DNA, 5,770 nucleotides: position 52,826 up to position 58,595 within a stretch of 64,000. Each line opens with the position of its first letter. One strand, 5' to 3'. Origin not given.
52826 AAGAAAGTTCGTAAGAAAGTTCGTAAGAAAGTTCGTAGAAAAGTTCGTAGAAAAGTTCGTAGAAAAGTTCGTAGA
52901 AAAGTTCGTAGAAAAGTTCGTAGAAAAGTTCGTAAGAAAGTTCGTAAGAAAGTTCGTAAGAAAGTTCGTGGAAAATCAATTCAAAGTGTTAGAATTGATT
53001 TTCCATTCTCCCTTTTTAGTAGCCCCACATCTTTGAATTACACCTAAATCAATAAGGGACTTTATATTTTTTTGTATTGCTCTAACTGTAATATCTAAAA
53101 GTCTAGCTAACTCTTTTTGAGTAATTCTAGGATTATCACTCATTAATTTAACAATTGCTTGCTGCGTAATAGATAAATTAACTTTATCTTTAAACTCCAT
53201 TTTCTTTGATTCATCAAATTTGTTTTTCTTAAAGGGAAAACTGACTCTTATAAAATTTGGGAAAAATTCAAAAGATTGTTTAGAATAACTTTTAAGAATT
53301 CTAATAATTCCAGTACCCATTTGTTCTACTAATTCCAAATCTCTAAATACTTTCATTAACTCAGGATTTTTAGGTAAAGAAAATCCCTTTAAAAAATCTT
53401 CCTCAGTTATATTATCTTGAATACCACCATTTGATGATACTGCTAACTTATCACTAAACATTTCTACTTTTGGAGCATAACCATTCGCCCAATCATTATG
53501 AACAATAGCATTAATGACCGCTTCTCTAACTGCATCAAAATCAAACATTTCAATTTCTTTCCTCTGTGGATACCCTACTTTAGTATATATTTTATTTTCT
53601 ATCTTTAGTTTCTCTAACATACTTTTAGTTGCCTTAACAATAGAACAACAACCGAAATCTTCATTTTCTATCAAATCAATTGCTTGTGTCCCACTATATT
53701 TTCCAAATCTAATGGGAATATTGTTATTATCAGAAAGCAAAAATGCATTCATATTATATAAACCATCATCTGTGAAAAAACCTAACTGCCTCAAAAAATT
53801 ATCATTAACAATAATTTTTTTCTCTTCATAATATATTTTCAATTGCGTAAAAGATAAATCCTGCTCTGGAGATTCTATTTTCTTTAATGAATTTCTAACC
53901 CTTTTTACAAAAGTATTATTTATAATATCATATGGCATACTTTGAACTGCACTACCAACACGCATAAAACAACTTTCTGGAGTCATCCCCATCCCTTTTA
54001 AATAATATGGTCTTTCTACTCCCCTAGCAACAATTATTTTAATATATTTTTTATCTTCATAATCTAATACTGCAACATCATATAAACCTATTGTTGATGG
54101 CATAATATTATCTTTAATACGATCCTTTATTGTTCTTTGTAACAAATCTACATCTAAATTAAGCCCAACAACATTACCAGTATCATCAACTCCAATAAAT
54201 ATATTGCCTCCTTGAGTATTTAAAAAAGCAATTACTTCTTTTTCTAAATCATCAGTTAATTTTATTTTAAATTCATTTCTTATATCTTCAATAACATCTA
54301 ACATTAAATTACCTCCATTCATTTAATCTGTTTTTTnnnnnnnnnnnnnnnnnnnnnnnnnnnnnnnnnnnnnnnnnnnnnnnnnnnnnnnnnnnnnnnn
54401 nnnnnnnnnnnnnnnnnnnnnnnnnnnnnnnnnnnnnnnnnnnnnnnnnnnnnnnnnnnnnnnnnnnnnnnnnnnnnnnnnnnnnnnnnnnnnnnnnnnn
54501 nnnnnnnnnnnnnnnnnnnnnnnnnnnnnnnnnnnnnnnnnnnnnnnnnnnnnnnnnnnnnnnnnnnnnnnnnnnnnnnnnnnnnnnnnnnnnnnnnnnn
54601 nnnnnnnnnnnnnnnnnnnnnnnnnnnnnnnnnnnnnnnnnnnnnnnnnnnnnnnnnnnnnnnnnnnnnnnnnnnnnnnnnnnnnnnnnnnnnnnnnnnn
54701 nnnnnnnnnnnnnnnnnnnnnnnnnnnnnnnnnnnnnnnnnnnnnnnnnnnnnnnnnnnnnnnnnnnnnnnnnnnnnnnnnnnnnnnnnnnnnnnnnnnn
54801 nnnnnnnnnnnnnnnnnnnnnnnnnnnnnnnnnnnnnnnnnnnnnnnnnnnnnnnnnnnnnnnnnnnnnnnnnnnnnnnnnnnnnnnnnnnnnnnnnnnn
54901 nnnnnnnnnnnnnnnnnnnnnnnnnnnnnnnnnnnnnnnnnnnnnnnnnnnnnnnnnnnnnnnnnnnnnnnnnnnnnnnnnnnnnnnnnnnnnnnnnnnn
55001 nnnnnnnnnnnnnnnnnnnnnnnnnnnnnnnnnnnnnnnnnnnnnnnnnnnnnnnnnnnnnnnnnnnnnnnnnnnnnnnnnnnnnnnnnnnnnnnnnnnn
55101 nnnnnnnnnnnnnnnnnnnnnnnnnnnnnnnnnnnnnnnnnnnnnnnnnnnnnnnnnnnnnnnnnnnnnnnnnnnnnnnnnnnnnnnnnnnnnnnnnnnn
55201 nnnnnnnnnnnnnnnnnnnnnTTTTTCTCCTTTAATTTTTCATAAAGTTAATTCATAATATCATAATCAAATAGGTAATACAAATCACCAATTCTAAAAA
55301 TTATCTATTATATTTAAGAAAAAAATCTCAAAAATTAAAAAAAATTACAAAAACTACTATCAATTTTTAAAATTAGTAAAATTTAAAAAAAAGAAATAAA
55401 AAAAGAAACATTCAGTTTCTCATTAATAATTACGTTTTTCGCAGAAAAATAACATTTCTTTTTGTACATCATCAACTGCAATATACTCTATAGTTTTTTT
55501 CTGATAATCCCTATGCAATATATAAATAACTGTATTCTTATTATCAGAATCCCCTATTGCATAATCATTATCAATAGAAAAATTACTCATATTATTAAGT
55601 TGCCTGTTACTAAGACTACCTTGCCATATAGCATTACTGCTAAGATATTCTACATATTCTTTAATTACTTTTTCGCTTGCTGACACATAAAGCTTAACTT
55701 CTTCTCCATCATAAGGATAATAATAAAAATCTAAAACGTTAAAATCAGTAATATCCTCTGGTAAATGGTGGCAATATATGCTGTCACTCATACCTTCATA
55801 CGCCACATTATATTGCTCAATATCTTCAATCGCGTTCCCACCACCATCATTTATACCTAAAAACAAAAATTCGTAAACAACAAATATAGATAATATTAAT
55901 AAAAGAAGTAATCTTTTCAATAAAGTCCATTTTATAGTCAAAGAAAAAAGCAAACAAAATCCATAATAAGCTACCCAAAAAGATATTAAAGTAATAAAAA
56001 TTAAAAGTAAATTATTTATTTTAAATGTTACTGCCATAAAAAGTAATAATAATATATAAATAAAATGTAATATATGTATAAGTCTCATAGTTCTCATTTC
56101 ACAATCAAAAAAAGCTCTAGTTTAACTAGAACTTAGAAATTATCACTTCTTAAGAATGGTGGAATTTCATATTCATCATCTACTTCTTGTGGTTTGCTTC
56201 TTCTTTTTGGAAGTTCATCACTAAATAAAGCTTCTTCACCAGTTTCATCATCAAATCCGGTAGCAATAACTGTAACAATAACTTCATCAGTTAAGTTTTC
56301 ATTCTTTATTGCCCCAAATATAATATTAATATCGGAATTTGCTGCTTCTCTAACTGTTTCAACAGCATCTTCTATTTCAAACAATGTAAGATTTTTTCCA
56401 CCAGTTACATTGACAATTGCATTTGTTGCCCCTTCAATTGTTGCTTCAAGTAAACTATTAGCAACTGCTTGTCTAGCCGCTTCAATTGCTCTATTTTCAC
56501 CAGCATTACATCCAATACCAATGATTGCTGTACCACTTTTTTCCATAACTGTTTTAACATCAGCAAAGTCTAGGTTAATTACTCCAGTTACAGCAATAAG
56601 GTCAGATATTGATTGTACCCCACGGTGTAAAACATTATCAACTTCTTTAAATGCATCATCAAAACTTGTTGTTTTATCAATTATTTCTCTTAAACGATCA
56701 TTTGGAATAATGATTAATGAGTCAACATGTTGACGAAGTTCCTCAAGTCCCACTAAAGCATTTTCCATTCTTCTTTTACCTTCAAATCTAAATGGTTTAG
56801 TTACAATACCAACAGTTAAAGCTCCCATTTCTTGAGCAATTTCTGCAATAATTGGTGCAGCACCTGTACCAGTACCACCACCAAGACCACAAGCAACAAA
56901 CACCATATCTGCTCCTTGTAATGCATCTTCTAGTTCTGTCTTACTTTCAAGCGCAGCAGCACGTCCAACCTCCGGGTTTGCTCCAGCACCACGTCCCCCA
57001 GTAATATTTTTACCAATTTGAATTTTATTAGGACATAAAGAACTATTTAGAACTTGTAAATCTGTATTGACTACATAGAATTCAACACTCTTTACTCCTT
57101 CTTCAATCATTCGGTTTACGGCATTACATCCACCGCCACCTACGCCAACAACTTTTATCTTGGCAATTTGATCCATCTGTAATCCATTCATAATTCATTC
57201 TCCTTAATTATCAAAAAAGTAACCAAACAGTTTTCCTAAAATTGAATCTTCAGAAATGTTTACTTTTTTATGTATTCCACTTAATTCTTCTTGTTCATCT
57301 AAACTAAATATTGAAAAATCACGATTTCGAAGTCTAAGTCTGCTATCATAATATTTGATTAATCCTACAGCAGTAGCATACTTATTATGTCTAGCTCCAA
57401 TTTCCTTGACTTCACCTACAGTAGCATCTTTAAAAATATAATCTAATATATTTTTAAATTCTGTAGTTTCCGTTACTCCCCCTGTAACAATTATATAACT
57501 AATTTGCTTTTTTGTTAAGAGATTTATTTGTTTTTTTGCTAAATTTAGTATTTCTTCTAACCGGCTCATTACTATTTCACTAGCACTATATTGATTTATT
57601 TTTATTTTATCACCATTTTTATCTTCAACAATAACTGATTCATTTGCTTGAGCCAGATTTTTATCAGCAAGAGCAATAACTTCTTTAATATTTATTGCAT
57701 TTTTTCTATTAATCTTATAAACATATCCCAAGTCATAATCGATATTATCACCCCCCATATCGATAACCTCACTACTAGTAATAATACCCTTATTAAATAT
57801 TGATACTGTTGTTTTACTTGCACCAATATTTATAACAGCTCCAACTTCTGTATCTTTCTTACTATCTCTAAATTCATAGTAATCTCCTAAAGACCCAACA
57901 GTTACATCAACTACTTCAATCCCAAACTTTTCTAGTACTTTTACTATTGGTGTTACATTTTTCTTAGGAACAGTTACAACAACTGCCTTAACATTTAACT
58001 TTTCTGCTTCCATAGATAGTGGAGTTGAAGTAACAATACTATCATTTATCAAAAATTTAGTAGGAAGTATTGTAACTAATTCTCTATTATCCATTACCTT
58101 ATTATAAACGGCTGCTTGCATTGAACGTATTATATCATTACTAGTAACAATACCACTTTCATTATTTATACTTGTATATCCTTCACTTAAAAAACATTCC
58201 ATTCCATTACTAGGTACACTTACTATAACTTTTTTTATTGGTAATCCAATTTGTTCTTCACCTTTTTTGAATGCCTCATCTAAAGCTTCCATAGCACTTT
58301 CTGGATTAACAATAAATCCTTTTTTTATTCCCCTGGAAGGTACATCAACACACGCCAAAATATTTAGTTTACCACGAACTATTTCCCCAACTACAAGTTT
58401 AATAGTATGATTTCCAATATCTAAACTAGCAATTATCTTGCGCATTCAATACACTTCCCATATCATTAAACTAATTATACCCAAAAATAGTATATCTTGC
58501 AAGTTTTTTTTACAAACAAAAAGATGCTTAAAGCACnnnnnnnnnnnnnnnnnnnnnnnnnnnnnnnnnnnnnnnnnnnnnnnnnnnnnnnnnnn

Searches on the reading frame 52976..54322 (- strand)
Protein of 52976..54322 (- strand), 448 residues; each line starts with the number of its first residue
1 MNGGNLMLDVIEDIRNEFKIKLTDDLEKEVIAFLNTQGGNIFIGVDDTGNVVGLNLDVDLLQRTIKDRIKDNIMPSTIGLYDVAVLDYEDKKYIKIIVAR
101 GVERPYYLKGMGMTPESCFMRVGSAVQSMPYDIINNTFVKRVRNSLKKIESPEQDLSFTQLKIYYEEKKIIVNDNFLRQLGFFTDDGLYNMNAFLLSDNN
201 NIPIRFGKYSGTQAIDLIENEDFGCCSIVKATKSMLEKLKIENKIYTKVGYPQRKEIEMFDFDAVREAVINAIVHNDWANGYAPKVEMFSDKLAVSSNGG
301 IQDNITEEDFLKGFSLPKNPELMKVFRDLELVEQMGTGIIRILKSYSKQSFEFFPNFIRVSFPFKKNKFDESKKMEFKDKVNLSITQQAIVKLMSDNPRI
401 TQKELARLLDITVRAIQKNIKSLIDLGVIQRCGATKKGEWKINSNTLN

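Call 68: search_protein_families(library=pfam, proteins=[window:52976-54322:-], max_evalue=0.0001)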
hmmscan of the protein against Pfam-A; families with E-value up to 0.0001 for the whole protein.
window:52976-54322:- (448 aa): 5 families
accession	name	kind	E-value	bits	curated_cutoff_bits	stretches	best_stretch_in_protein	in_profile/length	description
PF04326.19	SLFN_AlbA_2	-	4.8e-19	69.5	25.3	1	13-129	2-117/118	Schlafen, AlbA_2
PF13749.12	HATPase_c_4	-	6.5e-14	52.1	26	1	283-351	3-73/89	Putative ATP-dependent DNA helicase recG C-terminal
PF13412.12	HTH_24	-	5.5e-10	39.1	21.9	1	384-430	2-48/48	Winged helix-turn-helix DNA-binding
PF08279.18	HTH_11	-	9.9e-07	29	25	1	387-428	2-44/55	HTH domain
PF12802.13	MarR_2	-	5.6e-05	23.6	27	0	394-432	14-53/61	MarR family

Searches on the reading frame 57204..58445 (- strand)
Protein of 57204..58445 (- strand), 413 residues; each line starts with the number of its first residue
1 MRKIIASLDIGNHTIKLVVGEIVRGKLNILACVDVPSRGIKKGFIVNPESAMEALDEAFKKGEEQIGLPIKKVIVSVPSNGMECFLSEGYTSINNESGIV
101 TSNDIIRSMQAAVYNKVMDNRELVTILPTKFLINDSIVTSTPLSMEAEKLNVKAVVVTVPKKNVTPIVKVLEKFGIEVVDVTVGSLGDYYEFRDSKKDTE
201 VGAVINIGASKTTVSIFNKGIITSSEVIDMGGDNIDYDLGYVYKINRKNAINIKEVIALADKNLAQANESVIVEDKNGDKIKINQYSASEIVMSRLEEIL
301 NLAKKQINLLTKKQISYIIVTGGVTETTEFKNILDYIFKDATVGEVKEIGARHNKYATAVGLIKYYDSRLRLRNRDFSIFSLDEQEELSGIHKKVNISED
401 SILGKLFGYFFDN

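Call 68: search_protein_families(library=pfam, proteins=[window:57204-58445:-], max_evalue=0.0001)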
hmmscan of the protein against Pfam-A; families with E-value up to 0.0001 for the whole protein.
window:57204-58445:- (413 aa): 3 families
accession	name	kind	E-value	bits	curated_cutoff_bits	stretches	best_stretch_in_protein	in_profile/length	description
PF14450.12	FtsA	-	5e-18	66.1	31.8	1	203-361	1-127/127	Cell division protein FtsA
PF02491.25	SHS2_FTSA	-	2e-09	38.1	25.4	1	83-158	5-79/79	SHS2 domain inserted in FTSA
PF11104.14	PilM_2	-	3e-06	26.9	27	0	152-256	126-236/340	Type IV pilus assembly protein PilM;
